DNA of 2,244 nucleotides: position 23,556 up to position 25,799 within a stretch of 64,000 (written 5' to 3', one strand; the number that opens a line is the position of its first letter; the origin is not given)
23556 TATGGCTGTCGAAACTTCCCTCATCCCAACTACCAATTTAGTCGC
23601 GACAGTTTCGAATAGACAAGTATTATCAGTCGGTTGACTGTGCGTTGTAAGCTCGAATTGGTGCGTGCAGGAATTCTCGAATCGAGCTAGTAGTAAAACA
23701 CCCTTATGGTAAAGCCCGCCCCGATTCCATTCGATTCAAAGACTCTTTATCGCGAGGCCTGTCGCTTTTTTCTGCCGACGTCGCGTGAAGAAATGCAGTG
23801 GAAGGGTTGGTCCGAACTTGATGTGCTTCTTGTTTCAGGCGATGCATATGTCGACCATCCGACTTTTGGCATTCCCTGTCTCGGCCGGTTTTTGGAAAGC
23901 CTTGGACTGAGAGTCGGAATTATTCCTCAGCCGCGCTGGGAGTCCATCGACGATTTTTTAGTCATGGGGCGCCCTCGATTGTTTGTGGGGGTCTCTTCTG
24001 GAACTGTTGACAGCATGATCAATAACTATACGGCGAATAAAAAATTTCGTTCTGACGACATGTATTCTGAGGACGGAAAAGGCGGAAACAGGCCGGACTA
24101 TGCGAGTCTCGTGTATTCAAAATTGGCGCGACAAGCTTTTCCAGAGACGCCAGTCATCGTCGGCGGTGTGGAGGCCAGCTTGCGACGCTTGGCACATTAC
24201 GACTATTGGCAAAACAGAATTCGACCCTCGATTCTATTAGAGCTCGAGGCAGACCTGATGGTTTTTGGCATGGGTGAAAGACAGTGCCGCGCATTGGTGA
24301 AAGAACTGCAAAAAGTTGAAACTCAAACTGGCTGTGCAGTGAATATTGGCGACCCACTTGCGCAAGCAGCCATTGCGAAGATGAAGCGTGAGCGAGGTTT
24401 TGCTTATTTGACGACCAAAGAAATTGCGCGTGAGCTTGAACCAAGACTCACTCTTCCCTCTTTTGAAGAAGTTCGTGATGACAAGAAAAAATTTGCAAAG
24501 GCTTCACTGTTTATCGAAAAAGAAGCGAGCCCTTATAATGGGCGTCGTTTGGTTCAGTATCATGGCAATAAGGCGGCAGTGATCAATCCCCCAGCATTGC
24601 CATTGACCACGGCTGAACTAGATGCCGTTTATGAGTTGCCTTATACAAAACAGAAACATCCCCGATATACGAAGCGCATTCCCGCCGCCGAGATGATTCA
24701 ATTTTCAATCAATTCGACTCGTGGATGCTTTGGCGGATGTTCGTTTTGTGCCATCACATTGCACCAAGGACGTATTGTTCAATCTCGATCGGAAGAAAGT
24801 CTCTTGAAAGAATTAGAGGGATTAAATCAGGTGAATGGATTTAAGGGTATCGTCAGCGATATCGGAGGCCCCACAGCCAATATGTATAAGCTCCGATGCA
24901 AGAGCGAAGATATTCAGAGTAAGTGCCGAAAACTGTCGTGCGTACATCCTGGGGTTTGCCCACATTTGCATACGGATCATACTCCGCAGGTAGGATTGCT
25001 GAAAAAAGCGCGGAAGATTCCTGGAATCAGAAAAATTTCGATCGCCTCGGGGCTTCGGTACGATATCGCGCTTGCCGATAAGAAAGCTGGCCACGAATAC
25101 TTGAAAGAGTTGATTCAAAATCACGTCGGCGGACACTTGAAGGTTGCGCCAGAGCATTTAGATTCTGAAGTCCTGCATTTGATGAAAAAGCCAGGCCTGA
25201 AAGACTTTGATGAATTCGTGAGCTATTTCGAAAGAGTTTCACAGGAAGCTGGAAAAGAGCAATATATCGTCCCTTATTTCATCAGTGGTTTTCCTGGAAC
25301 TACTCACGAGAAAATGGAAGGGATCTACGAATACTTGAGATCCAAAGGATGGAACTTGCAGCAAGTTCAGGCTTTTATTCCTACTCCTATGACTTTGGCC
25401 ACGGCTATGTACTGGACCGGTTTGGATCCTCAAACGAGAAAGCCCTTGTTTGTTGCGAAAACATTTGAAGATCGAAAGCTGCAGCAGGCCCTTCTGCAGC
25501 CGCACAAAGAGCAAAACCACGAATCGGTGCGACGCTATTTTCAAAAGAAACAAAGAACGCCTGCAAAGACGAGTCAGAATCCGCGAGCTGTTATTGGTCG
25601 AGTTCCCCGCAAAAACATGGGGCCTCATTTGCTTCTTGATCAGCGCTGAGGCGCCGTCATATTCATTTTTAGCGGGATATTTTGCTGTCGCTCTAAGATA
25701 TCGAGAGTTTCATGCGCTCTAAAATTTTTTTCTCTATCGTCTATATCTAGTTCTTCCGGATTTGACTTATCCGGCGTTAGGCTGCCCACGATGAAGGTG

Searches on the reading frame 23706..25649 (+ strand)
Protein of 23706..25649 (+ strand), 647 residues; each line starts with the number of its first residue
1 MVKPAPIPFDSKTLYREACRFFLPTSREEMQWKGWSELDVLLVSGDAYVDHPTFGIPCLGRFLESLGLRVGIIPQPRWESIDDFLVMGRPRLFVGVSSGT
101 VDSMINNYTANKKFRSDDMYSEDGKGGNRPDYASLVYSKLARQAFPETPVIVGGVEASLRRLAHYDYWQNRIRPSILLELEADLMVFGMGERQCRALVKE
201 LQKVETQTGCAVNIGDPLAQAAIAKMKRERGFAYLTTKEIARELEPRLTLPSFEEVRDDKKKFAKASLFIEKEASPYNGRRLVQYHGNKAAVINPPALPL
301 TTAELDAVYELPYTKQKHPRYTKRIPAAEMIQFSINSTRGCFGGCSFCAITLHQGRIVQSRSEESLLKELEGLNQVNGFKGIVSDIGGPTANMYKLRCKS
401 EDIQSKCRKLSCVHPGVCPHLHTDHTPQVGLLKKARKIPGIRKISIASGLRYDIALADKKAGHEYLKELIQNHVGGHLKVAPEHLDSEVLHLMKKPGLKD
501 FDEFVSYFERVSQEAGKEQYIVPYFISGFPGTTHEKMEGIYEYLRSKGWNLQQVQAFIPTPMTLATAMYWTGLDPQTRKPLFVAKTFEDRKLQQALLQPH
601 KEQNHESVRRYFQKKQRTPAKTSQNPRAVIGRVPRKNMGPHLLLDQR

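Call 20: search_protein_families(library=ncbifam, proteins=[window:23706-25649:+], max_evalue=1e-10)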
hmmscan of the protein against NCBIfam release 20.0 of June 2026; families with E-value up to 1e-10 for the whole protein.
window:23706-25649:+ (647 aa): 1 family
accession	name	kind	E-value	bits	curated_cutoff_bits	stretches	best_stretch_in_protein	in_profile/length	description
TIGR03904.1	SAM_YgiQ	equivalog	2.1e-235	782.5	462.35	1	22-598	1-558/558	YgiQ family radical SAM protein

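Call 21: find_related_loci(query=window:23706-25649:+, collection=genome_contigs, flank=2000)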
Query window:23706-25649:+ (647 aa) in genome_contigs; peptide patterns used: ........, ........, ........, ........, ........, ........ (x = any residue, [..] = any of these).
218 stretches matched a pattern; 197 encode a relative of the query (tblastn E <= 1e-3); the best 80 are kept; 80 distinct loci.
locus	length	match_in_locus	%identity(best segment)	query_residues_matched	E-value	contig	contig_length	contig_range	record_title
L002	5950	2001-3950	79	5-647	0e+0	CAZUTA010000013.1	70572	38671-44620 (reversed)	MAG TPA_asm: uncultured Bacteriovoracaceae bacterium isolate SRP219642_co5_127 genome assembly, contig: NODE_454_length_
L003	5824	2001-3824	79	9-616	0e+0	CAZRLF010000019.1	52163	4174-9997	MAG TPA_asm: uncultured Bacteriovoracaceae bacterium isolate SRP329715_co2_77 genome assembly, contig: NODE_1312_length_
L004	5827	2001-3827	79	9-617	0e+0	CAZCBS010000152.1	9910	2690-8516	MAG TPA_asm: uncultured Bacteriovoracaceae bacterium isolate binchicken_co185_82 genome assembly, contig: NODE_11753_len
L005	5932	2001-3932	74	8-647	0e+0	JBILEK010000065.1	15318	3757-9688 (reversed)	MAG: Bdellovibrionia bacterium isolate ME2016-07-27_3300042906_group7_bin26 Rohwer_bin1133_scaffold_3440_c1, whole genom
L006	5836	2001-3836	77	7-618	0e+0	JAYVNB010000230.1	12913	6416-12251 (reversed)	MAG: Bacteriovoracaceae bacterium isolate GL65_DN_concoct_128 GL65_DN_concoct_128_229, whole genome shotgun sequence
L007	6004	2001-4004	72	1-647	0e+0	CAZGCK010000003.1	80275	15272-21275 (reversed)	MAG TPA_asm: uncultured Bacteriovoracaceae bacterium isolate SRP219642_co7_571 genome assembly, contig: NODE_368_length_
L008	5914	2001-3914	74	4-636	0e+0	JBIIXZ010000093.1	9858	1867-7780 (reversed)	MAG: Bdellovibrionia bacterium isolate ME2005-08-16_3300042507_group2_bin195 Rohwer_bin1130_scaffold_6239_c1, whole geno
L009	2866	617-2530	75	14-647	0e+0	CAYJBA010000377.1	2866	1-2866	MAG TPA_asm: uncultured Bacteriovoracaceae bacterium isolate ERP119705_co9_199 genome assembly, contig: NODE_74377_lengt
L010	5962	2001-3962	73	1-647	0e+0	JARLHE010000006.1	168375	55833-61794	MAG: Oligoflexia bacterium isolate MAG_CO165 MetaCoAG_Bin_165_Oxic_k141_202802, whole genome shotgun sequence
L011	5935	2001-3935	74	12-647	0e+0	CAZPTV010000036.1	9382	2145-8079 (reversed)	MAG TPA_asm: uncultured Bacteriovoracaceae bacterium isolate SRP173033_co2_230 genome assembly, contig: NODE_4235_length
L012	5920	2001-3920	73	10-647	0e+0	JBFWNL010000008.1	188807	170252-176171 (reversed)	MAG: Bacteriovoracia bacterium isolate CA_2019_TPBF_111 NODE_735_length_188807_cov_8.241711_TPBF, whole genome shotgun s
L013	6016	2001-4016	71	9-647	0e+0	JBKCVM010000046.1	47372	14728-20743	MAG: Oligoflexia bacterium isolate samp_2047_semibin_544 samp_2047_1592660, whole genome shotgun sequence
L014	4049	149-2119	70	7-647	0e+0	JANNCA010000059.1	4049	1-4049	MAG: Oligoflexia bacterium isolate OTE_78_metabat_250 OTE_78_k141_3726587, whole genome shotgun sequence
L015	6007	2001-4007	70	1-647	0e+0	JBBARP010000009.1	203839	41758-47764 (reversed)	MAG: Bdellovibrionia bacterium isolate EUL_222 ctg9-EUL_222, whole genome shotgun sequence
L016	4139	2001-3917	73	5-642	0e+0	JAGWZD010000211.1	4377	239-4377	MAG: Bdellovibrionales bacterium isolate REEB505 contig-150_34416, whole genome shotgun sequence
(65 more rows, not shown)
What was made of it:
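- Tried and rejected: The second scan was spent on YgiQ to place the organism (call 21).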
